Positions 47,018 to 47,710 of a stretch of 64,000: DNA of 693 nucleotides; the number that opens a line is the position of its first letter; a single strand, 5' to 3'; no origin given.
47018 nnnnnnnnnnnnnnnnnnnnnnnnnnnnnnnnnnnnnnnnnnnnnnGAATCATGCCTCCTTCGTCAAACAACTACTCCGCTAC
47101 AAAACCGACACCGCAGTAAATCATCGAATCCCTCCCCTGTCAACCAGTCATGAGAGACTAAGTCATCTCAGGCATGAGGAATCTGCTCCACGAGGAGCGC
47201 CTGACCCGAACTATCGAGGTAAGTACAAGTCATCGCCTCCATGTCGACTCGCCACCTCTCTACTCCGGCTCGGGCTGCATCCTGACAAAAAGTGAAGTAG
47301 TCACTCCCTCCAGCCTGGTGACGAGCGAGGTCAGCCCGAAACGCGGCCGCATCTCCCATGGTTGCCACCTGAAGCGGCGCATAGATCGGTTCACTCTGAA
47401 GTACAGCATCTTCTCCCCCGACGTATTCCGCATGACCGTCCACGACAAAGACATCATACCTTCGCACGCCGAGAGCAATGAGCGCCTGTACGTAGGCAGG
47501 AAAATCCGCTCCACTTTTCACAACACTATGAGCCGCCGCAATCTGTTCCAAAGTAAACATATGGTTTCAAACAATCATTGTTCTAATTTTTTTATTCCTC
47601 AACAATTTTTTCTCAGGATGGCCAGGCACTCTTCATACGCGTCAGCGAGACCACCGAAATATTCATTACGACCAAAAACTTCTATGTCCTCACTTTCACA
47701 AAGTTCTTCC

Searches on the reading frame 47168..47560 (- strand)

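Call 44: search_protein_families(library=pfam, proteins=[window:47168-47560:-], max_evalue=0.01)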
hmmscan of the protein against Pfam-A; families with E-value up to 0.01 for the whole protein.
window:47168-47560:- (130 aa): 1 family
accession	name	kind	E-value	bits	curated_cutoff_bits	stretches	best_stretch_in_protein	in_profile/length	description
PF07166.16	DUF1398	-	1.7e-34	118.9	22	1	10-126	3-119/119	Protein of unknown function (DUF1398)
